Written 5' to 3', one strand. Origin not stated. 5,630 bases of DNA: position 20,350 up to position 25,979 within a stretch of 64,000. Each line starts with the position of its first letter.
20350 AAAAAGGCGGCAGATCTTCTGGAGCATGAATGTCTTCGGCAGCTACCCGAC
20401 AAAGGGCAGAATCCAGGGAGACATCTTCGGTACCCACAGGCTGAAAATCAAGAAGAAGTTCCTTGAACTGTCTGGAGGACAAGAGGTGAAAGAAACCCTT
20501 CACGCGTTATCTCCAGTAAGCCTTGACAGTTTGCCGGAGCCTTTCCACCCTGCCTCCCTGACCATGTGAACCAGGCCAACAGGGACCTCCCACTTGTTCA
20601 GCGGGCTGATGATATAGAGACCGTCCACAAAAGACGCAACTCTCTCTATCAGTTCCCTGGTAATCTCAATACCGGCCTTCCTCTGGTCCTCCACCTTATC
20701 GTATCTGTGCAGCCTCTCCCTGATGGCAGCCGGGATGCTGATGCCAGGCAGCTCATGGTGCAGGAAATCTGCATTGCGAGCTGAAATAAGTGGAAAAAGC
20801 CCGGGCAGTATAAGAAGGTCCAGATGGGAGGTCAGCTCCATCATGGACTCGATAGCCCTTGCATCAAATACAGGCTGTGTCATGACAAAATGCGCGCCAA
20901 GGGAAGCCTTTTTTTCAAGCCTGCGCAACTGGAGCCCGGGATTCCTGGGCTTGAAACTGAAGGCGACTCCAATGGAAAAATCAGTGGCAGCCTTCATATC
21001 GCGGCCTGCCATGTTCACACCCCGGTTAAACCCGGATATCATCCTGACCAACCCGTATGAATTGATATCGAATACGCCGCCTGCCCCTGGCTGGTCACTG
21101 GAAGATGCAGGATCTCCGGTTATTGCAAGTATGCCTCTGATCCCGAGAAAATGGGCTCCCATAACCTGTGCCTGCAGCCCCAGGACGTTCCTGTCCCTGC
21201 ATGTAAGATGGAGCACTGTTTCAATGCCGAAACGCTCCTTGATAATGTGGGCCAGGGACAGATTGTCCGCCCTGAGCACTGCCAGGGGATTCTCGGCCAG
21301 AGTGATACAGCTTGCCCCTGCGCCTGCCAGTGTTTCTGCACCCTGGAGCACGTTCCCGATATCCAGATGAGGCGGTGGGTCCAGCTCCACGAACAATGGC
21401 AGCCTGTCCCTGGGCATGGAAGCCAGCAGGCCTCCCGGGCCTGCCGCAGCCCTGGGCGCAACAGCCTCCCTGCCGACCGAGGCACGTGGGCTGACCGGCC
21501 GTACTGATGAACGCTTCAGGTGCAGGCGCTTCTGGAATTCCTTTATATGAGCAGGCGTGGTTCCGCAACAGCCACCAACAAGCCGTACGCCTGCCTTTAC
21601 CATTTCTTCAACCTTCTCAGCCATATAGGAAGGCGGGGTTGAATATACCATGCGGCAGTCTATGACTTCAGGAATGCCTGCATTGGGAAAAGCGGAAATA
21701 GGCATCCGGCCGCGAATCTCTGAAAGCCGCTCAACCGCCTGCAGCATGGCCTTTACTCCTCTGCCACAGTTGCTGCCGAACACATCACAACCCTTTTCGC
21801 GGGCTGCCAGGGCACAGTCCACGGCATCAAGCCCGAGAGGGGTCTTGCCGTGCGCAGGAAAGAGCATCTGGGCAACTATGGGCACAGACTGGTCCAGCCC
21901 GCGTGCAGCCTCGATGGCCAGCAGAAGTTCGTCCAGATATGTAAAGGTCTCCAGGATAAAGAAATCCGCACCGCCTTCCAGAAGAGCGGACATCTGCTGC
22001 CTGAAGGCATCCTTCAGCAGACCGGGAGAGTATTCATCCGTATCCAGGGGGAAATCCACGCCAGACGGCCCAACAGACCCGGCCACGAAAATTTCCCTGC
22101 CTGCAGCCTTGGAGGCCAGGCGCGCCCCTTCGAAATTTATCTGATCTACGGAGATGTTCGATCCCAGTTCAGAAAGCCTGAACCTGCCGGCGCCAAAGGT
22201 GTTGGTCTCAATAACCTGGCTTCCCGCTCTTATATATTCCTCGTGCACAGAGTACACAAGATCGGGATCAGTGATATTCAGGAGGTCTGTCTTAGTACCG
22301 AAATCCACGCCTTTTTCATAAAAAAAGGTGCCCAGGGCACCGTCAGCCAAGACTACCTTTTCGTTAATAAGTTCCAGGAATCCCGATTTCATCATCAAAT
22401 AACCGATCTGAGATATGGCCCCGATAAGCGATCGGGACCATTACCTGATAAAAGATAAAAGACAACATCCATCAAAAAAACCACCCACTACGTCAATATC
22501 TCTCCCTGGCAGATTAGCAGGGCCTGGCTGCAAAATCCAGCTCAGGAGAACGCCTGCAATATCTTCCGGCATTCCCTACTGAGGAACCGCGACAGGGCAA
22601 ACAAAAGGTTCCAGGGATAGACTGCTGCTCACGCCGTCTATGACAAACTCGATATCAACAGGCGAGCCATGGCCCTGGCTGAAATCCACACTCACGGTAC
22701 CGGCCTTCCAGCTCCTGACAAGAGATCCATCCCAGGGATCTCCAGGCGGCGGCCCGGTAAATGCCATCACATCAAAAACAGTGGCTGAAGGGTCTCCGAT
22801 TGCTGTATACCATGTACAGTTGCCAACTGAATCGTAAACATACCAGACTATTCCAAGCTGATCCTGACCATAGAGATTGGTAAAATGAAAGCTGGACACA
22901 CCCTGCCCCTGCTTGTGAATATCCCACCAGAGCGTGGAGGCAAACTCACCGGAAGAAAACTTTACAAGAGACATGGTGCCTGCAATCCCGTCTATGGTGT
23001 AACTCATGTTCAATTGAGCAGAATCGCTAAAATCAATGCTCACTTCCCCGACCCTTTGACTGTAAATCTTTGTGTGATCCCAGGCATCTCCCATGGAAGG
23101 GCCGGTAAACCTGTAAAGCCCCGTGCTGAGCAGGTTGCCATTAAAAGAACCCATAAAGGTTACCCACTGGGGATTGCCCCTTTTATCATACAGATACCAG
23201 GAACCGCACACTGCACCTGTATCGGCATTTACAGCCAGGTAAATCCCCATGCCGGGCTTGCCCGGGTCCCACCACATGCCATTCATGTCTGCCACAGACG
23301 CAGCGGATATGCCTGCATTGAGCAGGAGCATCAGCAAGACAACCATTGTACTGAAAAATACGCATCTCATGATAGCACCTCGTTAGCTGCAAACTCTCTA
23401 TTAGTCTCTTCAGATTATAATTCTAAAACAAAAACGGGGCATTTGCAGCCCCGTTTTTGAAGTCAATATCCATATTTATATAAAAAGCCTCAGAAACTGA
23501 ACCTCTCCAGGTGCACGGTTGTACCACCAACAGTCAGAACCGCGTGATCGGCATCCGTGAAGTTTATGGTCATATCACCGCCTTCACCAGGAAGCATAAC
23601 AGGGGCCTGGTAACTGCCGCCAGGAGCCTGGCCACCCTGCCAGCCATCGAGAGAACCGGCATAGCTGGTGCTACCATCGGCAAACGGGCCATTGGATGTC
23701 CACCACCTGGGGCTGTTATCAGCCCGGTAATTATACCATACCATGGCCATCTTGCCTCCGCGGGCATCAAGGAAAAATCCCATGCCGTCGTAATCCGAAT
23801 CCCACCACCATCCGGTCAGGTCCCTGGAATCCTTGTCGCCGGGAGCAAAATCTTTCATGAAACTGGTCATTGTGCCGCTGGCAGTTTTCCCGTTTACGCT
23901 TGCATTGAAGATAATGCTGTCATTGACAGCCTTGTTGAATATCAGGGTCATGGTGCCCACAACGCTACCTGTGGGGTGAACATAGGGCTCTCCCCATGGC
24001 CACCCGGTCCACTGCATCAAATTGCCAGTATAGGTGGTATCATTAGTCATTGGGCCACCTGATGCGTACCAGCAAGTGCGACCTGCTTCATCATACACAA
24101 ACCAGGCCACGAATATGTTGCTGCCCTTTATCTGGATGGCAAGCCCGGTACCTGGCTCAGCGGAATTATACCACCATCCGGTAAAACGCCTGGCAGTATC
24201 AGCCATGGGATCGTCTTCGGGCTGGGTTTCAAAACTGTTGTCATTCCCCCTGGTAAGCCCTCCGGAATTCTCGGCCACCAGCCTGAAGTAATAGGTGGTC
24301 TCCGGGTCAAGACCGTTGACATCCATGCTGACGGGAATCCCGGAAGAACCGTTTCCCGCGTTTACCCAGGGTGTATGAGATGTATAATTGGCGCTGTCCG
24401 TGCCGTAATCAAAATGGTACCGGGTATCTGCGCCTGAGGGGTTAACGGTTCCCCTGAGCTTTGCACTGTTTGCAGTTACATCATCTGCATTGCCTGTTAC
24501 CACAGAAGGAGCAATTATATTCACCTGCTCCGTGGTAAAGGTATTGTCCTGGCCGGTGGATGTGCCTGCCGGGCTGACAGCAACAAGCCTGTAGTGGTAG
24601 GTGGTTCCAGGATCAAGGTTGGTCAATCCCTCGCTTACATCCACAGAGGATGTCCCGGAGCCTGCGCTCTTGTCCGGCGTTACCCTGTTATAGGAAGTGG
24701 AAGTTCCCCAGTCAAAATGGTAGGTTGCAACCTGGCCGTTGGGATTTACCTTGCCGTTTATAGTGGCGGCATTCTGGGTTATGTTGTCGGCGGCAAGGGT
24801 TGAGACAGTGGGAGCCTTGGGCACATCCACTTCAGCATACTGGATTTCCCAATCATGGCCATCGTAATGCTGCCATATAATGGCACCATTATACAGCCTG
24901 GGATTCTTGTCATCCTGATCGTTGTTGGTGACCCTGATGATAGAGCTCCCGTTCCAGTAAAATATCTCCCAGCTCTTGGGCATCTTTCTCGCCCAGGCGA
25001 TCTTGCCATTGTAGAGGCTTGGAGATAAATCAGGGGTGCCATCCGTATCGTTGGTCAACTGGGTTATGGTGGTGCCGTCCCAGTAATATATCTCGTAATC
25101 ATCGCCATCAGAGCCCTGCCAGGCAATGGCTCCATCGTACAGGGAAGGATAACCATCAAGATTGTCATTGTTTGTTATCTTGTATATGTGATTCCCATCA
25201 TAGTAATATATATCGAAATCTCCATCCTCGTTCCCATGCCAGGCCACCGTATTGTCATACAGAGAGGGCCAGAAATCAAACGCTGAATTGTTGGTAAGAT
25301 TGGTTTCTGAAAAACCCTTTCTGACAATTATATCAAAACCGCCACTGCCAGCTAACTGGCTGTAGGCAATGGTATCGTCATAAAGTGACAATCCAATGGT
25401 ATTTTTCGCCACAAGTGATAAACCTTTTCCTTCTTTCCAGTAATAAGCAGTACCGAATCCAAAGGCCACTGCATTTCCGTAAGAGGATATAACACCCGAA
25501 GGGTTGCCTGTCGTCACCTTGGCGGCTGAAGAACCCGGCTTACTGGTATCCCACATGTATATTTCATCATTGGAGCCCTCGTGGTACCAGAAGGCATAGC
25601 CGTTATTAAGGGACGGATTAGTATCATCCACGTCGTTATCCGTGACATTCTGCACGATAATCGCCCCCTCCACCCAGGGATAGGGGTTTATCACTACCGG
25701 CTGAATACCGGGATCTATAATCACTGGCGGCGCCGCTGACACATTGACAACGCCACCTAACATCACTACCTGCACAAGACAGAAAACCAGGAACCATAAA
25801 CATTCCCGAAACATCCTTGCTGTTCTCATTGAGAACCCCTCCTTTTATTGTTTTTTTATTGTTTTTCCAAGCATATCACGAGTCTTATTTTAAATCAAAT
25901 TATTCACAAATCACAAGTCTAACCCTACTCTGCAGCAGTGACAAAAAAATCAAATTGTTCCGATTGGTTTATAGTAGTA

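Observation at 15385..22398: Translationally coupled unit linking C1/methionine metabolism, two MoeA paralogs and a 12-haem cytochrome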

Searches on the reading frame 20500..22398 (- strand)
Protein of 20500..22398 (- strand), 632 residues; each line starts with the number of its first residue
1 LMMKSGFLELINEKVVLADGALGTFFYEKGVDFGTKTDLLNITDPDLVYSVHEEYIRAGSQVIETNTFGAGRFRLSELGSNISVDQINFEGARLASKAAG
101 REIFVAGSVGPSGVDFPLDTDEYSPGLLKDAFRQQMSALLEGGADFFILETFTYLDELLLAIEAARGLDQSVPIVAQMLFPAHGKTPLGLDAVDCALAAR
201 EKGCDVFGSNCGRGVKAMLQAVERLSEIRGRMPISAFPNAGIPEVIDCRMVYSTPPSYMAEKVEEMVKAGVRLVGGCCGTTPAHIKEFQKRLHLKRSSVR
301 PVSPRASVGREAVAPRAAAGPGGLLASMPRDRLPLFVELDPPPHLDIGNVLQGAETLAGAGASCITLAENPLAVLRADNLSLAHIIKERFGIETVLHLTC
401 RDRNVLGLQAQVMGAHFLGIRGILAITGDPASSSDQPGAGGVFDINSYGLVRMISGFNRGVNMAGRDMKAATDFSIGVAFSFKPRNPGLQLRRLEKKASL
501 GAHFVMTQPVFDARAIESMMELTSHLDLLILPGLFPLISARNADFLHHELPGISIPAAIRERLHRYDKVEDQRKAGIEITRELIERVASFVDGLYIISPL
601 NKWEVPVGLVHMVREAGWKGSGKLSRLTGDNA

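Call 4: search_protein_families(library=pfam, proteins=[window:20500-22398:-], max_evalue=0.01)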
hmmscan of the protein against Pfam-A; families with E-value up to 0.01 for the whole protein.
window:20500-22398:- (632 aa): 2 families
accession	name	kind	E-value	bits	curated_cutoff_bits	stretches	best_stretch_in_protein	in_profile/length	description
PF02574.22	S-methyl_trans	-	8.2e-60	203.5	22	1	17-291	2-282/283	Homocysteine S-methyltransferase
PF02219.23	MTHFR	-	8.8e-27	94.6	24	1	376-596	55-270/287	Methylenetetrahydrofolate reductase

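Call 5: search_protein_families(library=ncbifam, proteins=[window:20500-22398:-], max_evalue=0.01)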
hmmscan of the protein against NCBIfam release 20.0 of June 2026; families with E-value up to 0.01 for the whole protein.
window:20500-22398:- (632 aa): 8 families
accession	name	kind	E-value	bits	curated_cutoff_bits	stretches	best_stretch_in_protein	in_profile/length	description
NF006396.0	PRK08645.1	equivalog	3e-204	679.6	453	1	6-616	3-605/611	bifunctional homocysteine S-methyltransferase/methylenetetrahydrofolate reductase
NF005718.0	PRK07534.1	equivalog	5.9e-57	193.4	338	1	5-301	4-303/337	betaine--homocysteine S-methyltransferase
TIGR02082.1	metH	equivalog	1.1e-46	159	1010.85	1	14-290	4-310/1182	methionine synthase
NF007024.0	PRK09490.1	equivalog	1.8e-41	142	1497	1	24-297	44-334/1234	methionine synthase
NF007020.0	PRK09485.1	equivalog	6.9e-25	87.7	215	1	11-292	9-303/306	homocysteine S-methyltransferase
TIGR00676.1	fadh2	equivalog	7.5e-21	74.7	293.7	1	344-588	11-249/275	methylenetetrahydrofolate reductase [NAD(P)H]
TIGR00677.1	fadh2_euk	equivalog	1.6e-19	70.3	310.05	1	376-593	44-256/281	methylenetetrahydrofolate reductase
NF006950.0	PRK09432.1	equivalog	8.6e-06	25.2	382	1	379-574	70-250/296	methylenetetrahydrofolate reductase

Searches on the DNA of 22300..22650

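Call 60: search_rna_families(source=window, start=22300, end=22650, threshold=evalue, max_evalue=1)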
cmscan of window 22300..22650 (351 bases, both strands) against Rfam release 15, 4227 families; matches with E-value up to 1: 1.
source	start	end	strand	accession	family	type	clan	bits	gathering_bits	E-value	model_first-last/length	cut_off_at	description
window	22542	22581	+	RF01804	Lambda_thermo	Cis-reg; thermoregulator;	-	15.2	50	0.93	1-59/59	no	Lambda phage CIII thermoregulator element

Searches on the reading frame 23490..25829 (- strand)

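Call 4: search_protein_families(library=pfam, proteins=[window:23490-25829:-], max_evalue=0.01)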
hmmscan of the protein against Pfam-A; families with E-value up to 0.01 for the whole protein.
window:23490-25829:- (779 aa): 4 families
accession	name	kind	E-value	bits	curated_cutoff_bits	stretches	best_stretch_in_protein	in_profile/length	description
PF16656.11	Pur_ac_phosph_N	-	5.1e-08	33.8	30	1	469-535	26-93/93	Purple acid Phosphatase, N-terminal domain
PF00041.27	fn3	-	9.7e-08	32.6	25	1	343-425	4-76/84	Fibronectin type III domain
PF16655.11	PhoD_N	-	1.7e-05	25.7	30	0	468-521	27-80/90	PhoD-like phosphatase, N-terminal domain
PF25059.1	FN3_DSCAM-DSCAML_C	-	2.2e-05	25.1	39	0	402-433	49-80/89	DSCAM/DSCAML C-terminal Fn3-like domain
